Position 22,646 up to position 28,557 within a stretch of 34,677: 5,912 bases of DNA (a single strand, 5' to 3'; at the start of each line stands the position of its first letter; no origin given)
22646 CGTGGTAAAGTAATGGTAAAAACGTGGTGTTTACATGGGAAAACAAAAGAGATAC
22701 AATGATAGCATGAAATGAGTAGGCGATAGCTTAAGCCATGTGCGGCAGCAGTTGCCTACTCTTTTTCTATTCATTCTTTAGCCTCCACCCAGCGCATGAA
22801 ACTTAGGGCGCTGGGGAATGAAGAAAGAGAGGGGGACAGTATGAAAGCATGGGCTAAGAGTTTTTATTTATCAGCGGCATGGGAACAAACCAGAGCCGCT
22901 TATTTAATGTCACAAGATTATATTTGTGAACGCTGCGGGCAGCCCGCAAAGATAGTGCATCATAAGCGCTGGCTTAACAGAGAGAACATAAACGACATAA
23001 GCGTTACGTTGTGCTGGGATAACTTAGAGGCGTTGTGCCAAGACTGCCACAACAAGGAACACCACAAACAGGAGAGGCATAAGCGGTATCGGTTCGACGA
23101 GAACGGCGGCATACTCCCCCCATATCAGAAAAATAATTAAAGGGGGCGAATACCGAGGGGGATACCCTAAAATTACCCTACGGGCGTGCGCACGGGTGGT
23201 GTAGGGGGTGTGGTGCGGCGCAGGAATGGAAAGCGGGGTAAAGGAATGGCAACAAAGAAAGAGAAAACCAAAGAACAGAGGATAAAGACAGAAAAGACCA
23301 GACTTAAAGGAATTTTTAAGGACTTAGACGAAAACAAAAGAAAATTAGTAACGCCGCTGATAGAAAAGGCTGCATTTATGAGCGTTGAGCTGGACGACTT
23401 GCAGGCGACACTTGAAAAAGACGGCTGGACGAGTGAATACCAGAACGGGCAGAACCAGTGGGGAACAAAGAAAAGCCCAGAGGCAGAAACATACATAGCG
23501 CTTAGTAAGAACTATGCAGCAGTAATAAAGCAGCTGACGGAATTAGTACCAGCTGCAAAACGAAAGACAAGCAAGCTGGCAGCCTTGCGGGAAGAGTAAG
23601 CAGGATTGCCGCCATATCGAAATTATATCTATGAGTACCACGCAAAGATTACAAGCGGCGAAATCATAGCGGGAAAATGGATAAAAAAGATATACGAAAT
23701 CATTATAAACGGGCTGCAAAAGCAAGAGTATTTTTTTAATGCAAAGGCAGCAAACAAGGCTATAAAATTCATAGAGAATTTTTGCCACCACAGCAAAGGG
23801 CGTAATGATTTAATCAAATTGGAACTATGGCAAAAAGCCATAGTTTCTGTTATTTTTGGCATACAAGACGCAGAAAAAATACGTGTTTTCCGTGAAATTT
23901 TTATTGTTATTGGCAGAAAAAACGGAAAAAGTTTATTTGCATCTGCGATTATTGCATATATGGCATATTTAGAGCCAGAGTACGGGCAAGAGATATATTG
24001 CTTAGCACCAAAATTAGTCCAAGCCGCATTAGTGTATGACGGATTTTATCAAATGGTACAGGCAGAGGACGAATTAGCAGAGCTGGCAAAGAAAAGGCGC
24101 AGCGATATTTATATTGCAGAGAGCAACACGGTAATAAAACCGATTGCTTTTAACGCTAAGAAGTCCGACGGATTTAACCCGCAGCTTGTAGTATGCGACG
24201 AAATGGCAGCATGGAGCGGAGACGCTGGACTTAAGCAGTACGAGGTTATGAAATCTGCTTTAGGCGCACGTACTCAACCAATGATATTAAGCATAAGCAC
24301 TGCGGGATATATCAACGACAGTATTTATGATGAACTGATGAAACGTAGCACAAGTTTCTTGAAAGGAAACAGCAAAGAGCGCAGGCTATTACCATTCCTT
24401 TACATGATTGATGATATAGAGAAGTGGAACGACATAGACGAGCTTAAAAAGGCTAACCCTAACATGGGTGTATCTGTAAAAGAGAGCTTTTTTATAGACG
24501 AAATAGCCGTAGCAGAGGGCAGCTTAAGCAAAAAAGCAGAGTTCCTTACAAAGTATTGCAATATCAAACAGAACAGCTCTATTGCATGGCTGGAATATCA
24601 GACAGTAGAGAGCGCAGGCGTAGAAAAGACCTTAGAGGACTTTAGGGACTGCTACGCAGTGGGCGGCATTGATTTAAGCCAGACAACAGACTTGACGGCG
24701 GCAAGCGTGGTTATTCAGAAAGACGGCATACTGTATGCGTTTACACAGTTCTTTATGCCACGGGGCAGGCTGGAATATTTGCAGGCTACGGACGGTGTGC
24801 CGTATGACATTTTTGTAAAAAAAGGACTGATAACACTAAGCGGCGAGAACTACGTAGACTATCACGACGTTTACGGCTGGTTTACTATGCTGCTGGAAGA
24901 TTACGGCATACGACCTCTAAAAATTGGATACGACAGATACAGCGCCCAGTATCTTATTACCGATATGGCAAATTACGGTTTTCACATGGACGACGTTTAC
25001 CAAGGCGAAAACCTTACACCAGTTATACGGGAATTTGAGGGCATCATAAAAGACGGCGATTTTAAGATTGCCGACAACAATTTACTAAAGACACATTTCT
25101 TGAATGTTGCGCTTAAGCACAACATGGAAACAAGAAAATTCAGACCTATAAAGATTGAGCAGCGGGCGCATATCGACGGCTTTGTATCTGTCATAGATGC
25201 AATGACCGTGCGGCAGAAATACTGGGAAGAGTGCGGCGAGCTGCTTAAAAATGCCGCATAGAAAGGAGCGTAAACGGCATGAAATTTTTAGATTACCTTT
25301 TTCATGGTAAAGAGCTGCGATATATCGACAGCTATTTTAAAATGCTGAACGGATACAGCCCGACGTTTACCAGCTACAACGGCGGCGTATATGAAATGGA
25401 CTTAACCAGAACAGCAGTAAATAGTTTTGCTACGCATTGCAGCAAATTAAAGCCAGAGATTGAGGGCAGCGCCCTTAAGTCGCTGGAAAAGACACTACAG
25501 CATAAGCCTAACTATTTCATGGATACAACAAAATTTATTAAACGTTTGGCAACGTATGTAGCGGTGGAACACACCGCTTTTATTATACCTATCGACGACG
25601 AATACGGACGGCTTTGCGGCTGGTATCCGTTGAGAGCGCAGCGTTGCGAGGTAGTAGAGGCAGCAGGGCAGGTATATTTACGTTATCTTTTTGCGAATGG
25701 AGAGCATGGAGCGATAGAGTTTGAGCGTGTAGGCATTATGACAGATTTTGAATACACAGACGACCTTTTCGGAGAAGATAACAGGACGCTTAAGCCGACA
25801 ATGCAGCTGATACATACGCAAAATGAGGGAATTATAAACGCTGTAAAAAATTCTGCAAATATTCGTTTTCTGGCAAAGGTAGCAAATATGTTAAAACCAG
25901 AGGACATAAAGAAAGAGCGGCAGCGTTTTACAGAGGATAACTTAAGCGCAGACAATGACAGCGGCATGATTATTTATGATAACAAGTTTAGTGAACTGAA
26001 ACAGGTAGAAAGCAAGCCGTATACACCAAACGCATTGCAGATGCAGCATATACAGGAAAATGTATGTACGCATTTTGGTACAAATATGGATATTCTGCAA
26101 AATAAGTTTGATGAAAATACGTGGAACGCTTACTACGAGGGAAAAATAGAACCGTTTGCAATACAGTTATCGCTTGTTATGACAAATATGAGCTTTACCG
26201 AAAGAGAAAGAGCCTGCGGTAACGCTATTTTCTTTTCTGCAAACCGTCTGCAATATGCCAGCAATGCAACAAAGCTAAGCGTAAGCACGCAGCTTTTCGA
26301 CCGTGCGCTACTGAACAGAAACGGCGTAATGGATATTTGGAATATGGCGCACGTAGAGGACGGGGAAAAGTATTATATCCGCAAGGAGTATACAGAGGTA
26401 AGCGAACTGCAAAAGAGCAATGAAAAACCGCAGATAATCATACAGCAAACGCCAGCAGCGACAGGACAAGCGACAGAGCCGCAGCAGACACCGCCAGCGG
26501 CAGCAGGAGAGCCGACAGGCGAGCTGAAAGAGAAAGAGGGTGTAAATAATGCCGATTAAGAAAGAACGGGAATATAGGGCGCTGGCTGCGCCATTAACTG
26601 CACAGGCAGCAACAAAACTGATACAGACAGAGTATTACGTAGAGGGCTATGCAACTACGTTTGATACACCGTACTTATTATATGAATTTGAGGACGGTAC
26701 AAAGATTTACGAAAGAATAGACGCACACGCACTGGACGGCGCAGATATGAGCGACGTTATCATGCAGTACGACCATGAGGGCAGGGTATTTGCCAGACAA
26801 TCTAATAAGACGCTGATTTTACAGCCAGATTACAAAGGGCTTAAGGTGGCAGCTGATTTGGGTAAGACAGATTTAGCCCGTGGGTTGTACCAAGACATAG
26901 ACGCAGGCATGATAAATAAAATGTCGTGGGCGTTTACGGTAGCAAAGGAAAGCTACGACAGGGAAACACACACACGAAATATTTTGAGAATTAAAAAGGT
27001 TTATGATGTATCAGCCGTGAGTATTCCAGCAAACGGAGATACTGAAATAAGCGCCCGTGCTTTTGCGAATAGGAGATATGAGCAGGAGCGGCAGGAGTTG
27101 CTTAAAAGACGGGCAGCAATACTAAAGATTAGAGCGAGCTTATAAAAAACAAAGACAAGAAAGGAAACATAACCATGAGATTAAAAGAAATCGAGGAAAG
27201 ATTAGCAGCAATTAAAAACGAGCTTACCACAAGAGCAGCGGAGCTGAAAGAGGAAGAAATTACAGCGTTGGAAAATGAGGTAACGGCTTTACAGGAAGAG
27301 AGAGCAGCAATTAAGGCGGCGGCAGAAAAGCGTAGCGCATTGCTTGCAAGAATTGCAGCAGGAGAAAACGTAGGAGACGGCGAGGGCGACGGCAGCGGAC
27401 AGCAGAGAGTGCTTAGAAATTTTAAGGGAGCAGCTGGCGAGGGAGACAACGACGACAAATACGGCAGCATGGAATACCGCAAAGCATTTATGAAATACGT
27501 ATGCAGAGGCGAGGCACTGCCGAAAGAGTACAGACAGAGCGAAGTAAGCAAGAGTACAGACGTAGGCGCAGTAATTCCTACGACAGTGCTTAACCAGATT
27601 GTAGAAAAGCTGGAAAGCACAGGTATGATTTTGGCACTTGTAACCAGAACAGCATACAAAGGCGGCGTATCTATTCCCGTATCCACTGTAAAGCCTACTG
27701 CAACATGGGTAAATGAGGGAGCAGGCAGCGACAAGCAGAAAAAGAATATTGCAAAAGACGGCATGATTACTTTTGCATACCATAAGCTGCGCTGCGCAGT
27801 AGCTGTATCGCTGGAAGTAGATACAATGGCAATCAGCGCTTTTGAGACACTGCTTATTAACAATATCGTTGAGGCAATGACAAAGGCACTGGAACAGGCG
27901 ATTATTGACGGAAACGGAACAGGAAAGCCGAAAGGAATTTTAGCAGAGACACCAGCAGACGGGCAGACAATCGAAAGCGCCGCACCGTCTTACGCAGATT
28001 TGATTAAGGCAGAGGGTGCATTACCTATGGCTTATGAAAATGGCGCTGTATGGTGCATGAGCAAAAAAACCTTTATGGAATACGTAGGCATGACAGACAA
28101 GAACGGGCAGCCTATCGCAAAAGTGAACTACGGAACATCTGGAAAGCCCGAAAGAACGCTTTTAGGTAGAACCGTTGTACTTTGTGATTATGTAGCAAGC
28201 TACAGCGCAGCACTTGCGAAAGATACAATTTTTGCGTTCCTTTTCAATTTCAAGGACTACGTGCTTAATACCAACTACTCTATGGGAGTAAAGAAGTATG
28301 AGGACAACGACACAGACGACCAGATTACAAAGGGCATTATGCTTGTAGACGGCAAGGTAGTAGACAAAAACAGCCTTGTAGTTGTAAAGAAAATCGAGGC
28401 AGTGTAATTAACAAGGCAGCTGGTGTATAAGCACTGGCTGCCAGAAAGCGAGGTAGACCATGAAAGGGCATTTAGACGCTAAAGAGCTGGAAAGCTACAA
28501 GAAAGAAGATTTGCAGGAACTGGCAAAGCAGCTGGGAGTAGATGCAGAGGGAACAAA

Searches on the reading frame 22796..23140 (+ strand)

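Call 10: search_protein_families(library=pfam, proteins=[window:22796-23140:+], max_evalue=0.01)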
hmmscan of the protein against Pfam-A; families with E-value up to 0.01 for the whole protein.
window:22796-23140:+ (114 aa): 1 family
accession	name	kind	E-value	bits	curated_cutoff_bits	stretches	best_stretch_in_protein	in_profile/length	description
PF01844.29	HNH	-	6.8e-07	29.8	21.4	1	44-91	1-47/47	HNH endonuclease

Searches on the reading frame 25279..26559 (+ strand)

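Call 10: search_protein_families(library=pfam, proteins=[window:25279-26559:+], max_evalue=0.01)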
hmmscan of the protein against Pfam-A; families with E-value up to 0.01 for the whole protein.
window:25279-26559:+ (426 aa): 1 family
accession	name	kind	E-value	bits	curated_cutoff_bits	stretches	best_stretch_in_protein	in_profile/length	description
PF04860.17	Phage_portal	-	6.1e-27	95.1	39.1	1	45-349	5-315/321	Phage portal protein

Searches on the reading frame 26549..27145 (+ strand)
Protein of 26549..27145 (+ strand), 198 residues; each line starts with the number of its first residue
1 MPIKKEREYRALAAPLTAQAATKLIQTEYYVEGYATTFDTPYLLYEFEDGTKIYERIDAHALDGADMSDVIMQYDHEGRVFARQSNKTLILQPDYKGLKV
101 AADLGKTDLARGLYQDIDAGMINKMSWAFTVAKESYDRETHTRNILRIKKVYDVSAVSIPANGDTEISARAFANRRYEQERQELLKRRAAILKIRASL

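Call 10: search_protein_families(library=pfam, proteins=[window:26549-27145:+], max_evalue=0.01)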
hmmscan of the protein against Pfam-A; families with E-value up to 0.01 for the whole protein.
window:26549-27145:+ (198 aa): 1 family
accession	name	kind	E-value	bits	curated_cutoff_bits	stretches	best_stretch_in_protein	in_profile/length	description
PF04586.22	Peptidase_S78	-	6.4e-25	88.6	21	1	28-173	13-158/165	Caudovirus prohead serine protease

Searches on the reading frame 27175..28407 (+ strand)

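Call 30: search_protein_families(library=pfam, proteins=[window:27175-28407:+], max_evalue=0.01)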
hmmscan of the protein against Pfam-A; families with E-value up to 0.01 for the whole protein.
window:27175-28407:+ (410 aa): 1 family
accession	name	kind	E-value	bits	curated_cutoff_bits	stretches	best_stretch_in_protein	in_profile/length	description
PF05065.19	Phage_capsid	-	3.9e-49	168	24.2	1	131-405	2-279/280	Phage capsid family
